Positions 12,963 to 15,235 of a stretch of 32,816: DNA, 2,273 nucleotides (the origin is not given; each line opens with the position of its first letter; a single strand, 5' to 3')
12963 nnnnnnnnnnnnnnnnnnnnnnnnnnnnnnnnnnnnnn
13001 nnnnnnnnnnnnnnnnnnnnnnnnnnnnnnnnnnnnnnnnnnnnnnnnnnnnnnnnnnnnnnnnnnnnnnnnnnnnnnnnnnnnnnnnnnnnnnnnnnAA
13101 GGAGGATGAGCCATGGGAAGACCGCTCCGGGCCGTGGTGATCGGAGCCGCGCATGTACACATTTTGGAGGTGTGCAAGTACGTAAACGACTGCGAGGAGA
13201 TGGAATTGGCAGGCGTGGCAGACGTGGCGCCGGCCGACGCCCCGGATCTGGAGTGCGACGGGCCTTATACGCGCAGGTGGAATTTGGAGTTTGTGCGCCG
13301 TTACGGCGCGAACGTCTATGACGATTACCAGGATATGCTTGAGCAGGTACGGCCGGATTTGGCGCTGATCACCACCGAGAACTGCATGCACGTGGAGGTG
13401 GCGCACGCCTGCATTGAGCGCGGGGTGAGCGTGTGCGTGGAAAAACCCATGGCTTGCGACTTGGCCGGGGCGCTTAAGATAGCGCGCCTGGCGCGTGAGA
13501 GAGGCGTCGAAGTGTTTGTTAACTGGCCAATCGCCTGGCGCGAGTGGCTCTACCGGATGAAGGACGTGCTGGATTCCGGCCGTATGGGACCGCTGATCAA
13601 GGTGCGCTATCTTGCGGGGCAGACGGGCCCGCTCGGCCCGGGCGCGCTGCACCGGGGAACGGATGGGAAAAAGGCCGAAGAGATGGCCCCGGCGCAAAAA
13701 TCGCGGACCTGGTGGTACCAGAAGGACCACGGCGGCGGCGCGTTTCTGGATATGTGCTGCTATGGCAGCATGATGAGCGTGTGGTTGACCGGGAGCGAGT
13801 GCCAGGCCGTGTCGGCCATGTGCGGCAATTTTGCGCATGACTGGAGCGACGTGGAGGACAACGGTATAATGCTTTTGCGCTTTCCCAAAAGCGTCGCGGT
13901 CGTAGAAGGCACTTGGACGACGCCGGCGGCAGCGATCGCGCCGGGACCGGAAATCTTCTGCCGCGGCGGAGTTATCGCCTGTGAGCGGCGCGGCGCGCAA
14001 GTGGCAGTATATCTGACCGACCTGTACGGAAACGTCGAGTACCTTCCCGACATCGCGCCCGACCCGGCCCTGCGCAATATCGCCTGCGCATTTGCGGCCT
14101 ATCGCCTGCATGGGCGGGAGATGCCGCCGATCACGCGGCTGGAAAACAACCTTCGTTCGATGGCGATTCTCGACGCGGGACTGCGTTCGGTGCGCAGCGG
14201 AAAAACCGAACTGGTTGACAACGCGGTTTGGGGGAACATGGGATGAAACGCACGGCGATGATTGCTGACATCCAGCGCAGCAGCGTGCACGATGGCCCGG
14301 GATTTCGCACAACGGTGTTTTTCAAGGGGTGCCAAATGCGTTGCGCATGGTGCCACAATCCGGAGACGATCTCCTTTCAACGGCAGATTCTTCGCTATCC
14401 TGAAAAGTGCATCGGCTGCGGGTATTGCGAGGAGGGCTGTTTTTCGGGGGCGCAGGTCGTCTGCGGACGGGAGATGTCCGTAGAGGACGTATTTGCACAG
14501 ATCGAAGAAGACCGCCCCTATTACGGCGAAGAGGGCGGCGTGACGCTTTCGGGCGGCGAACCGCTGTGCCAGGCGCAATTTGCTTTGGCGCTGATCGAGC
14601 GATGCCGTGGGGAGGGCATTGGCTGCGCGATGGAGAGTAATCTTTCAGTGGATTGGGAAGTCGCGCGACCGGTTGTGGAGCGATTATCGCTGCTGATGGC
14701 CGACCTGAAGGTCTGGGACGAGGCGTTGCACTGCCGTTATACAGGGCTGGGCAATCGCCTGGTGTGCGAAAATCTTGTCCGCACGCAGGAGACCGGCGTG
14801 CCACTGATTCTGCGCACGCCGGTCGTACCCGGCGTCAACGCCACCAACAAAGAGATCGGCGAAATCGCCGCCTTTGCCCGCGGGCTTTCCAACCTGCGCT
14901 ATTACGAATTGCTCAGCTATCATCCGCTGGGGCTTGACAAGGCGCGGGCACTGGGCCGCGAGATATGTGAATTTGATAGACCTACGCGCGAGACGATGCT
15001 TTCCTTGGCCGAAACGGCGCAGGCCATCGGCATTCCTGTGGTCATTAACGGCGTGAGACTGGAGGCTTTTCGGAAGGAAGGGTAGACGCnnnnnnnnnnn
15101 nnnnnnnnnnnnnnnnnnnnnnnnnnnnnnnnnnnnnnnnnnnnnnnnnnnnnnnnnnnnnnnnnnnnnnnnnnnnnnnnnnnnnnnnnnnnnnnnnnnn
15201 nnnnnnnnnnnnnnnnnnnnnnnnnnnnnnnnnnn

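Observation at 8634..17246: Seven-gene operon coupling four Gfo/Idh/MocA-type proteins and a DUF3604/PHP protein to a glycyl radical enzyme: candidate undescribed anaerobic radical pathway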

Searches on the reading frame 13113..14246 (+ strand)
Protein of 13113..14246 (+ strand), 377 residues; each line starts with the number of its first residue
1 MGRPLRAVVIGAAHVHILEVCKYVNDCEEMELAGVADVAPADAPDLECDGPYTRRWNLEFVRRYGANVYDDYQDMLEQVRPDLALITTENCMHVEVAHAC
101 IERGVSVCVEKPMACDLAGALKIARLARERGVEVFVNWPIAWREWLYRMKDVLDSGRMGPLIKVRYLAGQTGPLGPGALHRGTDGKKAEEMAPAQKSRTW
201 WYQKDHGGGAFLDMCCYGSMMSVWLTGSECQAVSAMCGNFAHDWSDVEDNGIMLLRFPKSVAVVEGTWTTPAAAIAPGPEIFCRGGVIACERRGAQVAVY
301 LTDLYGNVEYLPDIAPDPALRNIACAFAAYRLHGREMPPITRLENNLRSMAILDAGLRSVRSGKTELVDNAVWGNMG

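Call 4: search_protein_families(library=pfam, proteins=[window:13113-14246:+], max_evalue=0.01)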
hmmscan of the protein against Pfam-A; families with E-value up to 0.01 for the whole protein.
window:13113-14246:+ (377 aa): 3 families
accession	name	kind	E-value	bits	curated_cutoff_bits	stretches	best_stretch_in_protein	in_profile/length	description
PF01408.29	GFO_IDH_MocA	-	1.4e-19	71.4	24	1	6-137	2-119/120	Oxidoreductase family, NAD-binding Rossmann fold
PF22725.1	GFO_IDH_MocA_C3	-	4.2e-17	62.7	27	1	148-287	3-122/124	GFO/IDH/MocA C-terminal domain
PF02894.22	GFO_IDH_MocA_C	-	1.3e-05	25.5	22.9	1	191-280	23-115/218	Oxidoreductase family, C-terminal alpha/beta domain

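Call 5: search_protein_families(library=ncbifam, proteins=[window:13113-14246:+], max_evalue=0.01)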
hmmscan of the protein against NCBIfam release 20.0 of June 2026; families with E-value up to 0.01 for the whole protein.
window:13113-14246:+ (377 aa): 8 families
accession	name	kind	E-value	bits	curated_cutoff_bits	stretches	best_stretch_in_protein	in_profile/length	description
NF040723.1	UDP-GlcNAcDh_Arch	equivalog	1.6e-15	57.4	450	1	6-165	2-145/302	UDP-N-acetylglucosamine 3-dehydrogenase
TIGR04380.1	myo_inos_iolG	equivalog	3.1e-11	42.7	355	1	60-165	43-149/330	inositol 2-dehydrogenase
NF007574.0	PRK10206.1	equivalog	1.6e-08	34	352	1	70-164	55-149/345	oxidoreductase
NF041392.1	XylDh_Gfo6_Halo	equivalog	7.9e-08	31.5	350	1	68-165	70-167/350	D-xylose 1-dehydrogenase Gfo6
NF052479.1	LevoglcsnDh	equivalog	3.1e-07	29.4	650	1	63-165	55-158/386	levoglucosan dehydrogenase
NF008607.0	PRK11579.1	subfamily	2.4e-06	26.8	330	1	67-161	51-145/346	oxidoreductase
NF058561.1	BT_2158_fam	equivalog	4.2e-06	25.6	750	1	64-186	78-200/487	glycoside 3-dehydrogenase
NF052679.1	InsChiInosDhIolG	equivalog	2.6e-05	23.4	540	1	65-160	51-147/343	bifunctional inositol 2-dehydrogenase/D-chiro-inositol 1-dehydrogenase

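Call 24: search_solved_structures(query=window:13113-14246:+, max_evalue=0.00001)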
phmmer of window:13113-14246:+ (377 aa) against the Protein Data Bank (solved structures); distinct sequences matched with E-value up to 0.00001: 14.
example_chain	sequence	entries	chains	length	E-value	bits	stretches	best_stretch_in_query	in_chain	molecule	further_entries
3c1a_A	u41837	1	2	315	7.9e-10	41.3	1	65-179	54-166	Putative oxidoreductase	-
3rbv_A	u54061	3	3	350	1.2e-09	40.8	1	44-162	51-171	Sugar 3-ketoreductase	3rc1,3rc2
3rc7_A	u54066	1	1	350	3.9e-09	39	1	44-162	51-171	Sugar 3-ketoreductase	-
3rcb_A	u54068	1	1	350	4.2e-09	38.9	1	44-162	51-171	Sugar 3-ketoreductase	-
3rc9_A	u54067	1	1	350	7.9e-09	38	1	44-162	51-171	Sugar 3-ketoreductase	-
3e18_A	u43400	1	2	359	1.3e-08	37.3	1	45-163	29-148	oxidoreductase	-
6nor_A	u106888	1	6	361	1.7e-08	36.9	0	51-149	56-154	Putative NAD dependent dehydrogenase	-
8w9s_A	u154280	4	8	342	4.1e-07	32.4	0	59-160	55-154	NADH-dependent dihydrogenase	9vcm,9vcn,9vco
3q2i_A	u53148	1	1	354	9.3e-07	31.2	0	61-167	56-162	dehydrogenase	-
3ec7_A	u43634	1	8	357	1.2e-06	30.9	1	66-164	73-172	Putative Dehydrogenase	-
7xr9_A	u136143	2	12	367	1.2e-06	30.8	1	64-161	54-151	DgpA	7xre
2glx_A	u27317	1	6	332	1.9e-06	30.2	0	79-166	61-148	1,5-anhydro-D-fructose reductase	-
3db2_A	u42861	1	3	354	3e-06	29.5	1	59-165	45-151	putative NADPH-dependent oxidoreductase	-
5b3t_A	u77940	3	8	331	7.4e-06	28.2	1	59-136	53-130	Biliverdin reductase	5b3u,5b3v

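Call 67: find_homologous_proteins(query=window:13113-14246:+, max_evalue=1e-10)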
Query window:13113-14246:+ (377 aa): 375 proteins with E <= 1e-10 among 8000 candidates; the best 120 are listed.
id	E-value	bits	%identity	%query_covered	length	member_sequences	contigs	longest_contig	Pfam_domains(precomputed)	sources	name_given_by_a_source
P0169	2.2e-261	884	100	100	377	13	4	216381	PF01408.29,PF22725.2,PF02894.23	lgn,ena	-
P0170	1.2e-213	727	83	99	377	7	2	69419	PF01408.29,PF22725.2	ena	-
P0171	9.8e-186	635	72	99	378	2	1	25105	PF01408.29,PF22725.2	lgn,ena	-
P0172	4.6e-182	623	71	99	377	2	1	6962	PF01408.29,PF22725.2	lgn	-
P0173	1.0e-181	622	70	99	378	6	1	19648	PF01408.29,PF22725.2,PF02894.23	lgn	-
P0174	5.2e-179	613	69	99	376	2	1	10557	PF01408.29,PF22725.2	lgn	-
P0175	2.4e-178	611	69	98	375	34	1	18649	PF01408.29,PF22725.2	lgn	-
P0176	1.4e-177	608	68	99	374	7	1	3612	PF01408.29,PF22725.2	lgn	-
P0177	5.9e-176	603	66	99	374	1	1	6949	PF01408.29,PF22725.2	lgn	-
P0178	4.0e-172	591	68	100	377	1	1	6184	PF01408.29,PF22725.2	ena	-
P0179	8.9e-170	583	66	99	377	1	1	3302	PF01408.29,PF22725.2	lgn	-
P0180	5.4e-162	557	64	99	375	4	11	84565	PF01408.29,PF22725.2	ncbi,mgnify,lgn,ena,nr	ncbi:MAG: Gfo/Idh/MocA family oxidoreductase [Clostridiales bacterium]|mgnify:FL=1|nr:Gfo/Idh/MocA f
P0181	1.1e-161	556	64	99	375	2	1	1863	PF01408.29,PF22725.2,PF02894.23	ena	-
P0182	3.0e-148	512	61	97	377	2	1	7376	PF01408.29,PF22725.2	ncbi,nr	ncbi:MAG TPA: Gfo/Idh/MocA family oxidoreductase [Candidatus Limnocylindria bacterium]|nr:Gfo/Idh/Mo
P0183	1.4e-147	510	60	99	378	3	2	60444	PF01408.29,PF22725.2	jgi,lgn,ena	-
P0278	5.4e-85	304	40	99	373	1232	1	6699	PF01408.29,PF22725.2,PF02894.23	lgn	-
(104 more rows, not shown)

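Call 68: find_encoding_contigs(protein=P0278, flank=8000, max_places=3)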
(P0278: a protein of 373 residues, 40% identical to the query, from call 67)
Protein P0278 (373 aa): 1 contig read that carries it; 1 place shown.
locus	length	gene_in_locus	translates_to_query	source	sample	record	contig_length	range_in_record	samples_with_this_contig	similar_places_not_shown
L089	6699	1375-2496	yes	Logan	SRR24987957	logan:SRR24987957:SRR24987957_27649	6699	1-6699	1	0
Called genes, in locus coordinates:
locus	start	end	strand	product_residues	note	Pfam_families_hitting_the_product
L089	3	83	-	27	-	?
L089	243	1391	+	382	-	PF01408:GFO_IDH_MocA, PF02894:GFO_IDH_MocA_C, PF22725:GFO_IDH_MocA_C3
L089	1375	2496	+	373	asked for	PF01408:GFO_IDH_MocA, PF02894:GFO_IDH_MocA_C (weak), PF22725:GFO_IDH_MocA_C3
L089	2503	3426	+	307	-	PF13353:Fer4_12 (weak), PF12797:Fer4_2 (faint), PF13237:Fer4_10, PF14697:Fer4_21 (weak), PF12838:Fer4_7, PF13187:Fer4_9 (weak), PF00037:Fer4 (weak), PF04055:Radical_SAM, +3 more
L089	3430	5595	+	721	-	PF02901:PFL-like, PF01228:Gly_radical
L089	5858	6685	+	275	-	PF13377:Peripla_BP_3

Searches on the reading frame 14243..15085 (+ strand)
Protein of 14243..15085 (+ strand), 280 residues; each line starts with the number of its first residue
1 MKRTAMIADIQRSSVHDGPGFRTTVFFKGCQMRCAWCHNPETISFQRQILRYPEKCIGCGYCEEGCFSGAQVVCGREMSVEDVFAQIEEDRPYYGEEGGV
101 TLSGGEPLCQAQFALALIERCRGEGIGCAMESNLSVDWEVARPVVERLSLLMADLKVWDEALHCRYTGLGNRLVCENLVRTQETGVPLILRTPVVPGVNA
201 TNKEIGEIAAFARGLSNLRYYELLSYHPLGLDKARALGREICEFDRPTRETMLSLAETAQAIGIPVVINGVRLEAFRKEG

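Call 4: search_protein_families(library=pfam, proteins=[window:14243-15085:+], max_evalue=0.01)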
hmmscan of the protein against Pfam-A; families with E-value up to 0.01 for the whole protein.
window:14243-15085:+ (280 aa): 4 families
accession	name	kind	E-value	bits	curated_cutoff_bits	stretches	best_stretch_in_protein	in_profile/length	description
PF04055.27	Radical_SAM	-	6.4e-15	56.1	29.5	1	25-200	2-156/166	Radical SAM superfamily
PF13353.11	Fer4_12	-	4.1e-13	50.2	22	1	17-125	2-81/137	4Fe-4S single cluster domain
PF00037.32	Fer4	-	4.5e-05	23.5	21.1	1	53-70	5-22/24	4Fe-4S binding domain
PF12797.12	Fer4_2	-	0.0018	18.5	24.5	1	50-66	4-20/22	4Fe-4S binding domain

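Call 5: search_protein_families(library=ncbifam, proteins=[window:14243-15085:+], max_evalue=0.01)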
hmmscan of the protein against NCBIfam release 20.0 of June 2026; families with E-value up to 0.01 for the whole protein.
window:14243-15085:+ (280 aa): 19 families
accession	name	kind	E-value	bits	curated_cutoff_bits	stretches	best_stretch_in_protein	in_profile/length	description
TIGR02494.1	PFLE_PFLC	subfamily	2.4e-77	260.1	174.35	2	54-260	80-290/293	glycyl-radical enzyme activating protein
NF043069.1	T4HPD_activ_SAM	equivalog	3.6e-68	230.1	425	2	59-270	85-299/299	trans-4-hydroxy-L-proline dehydratase activase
NF048010.1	SfplDhtActHpsHDes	equivalog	1.9e-65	220.6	430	2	56-243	90-280/298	(2S)-3-sulfopropanediol dehydratase activating enzyme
NF033719.1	ind_deCO2_activ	equivalog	2.1e-63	214.4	425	2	62-267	95-301/302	indoleacetate decarboxylase activase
NF048008.1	SfplDhtActHpfHKleb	equivalog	1e-56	192.6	500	2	54-240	83-272/308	(2S)-3-sulfopropanediol dehydratase activating enzyme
NF033717.2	HPDL_rSAM_activ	equivalog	3.4e-53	180.9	420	2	56-241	88-276/311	4-hydroxyphenylacetate decarboxylase activase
TIGR04395.1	cutC_activ_rSAM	equivalog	1.7e-51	175.3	360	2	53-240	85-276/309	choline TMA-lyase-activating enzyme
TIGR04003.1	rSAM_BssD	equivalog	2.4e-49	168.2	496.45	2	62-269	92-307/314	[benzylsuccinate synthase]-activating enzyme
NF007483.0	PRK10076.1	equivalog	2.4e-46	158.2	326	1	3-270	20-292/292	[formate-C-acetyltransferase]-activating enzyme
TIGR04041.1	activase_YjjW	hypoth_equivalog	1.7e-40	139.2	250.2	2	52-264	68-270/276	YjjW family glycine radical enzyme activase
TIGR02493.1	PFLA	equivalog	1.2e-39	136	231.75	2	58-240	28-211/235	pyruvate formate-lyase-activating protein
NF008356.0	PRK11145.1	equivalog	8e-34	117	375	2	57-260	32-238/246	pyruvate formate lyase 1-activating protein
TIGR02495.1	NrdG2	equivalog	4.9e-16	58.6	131.15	2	59-211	30-179/193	anaerobic ribonucleoside-triphosphate reductase activating protein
TIGR02491.1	NrdG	equivalog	8.8e-13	48.5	126.1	2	7-47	2-42/154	anaerobic ribonucleoside-triphosphate reductase activating protein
TIGR03963.1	rSAM_QueE_Clost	equivalog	1.3e-06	28.3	260.1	1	56-158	30-125/219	putative 7-carboxy-7-deazaguanine synthase QueE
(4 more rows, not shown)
